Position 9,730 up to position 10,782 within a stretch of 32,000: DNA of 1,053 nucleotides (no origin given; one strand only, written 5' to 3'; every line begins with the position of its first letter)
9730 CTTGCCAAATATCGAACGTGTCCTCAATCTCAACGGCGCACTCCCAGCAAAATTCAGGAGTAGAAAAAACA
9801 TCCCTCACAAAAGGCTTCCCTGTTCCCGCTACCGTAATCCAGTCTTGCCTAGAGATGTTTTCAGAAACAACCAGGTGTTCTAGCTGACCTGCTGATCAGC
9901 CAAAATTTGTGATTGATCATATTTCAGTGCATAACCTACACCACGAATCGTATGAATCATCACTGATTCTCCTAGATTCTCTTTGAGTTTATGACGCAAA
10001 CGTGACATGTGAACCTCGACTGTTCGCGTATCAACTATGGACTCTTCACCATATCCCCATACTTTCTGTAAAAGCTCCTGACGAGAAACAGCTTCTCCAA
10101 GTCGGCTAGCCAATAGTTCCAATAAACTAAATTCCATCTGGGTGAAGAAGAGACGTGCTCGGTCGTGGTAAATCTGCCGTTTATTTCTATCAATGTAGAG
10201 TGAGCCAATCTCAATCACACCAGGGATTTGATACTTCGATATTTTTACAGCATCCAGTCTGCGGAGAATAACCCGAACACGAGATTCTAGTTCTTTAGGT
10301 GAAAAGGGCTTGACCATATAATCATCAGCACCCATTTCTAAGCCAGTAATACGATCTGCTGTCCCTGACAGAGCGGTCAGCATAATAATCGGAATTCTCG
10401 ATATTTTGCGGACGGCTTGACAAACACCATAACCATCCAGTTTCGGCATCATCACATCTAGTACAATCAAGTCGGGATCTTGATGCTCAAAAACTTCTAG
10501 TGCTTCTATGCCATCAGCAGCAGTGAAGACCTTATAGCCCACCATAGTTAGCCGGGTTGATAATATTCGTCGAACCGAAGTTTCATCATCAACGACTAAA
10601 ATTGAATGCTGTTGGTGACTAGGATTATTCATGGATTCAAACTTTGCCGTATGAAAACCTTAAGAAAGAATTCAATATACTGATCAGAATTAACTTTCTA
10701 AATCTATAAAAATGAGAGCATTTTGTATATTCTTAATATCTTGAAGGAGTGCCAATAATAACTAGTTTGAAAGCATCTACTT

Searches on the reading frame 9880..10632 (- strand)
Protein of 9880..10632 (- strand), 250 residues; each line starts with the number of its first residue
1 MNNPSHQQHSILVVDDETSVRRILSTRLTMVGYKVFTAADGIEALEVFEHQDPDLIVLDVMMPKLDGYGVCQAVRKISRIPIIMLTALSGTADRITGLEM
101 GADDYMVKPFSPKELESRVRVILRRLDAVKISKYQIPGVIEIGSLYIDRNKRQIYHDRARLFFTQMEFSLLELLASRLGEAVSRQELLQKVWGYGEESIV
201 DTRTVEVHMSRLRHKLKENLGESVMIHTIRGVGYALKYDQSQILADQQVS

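Call 40: search_protein_families(library=pfam, proteins=[window:9880-10632:-], max_evalue=0.001)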
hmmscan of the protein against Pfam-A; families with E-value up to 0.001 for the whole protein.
window:9880-10632:- (250 aa): 3 families
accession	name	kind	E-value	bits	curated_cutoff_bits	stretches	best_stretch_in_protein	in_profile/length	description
PF00072.30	Response_reg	-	7.5e-30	103.8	30.2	1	11-120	1-111/111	Response regulator receiver domain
PF00486.34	Trans_reg_C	-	1e-23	83.6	26.2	1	163-236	6-77/77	Transcriptional regulatory protein, C terminal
PF21695.3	GlnR_1st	-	0.00033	21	27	1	11-122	3-110/111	Transcription regulator GlnR, N-terminal domain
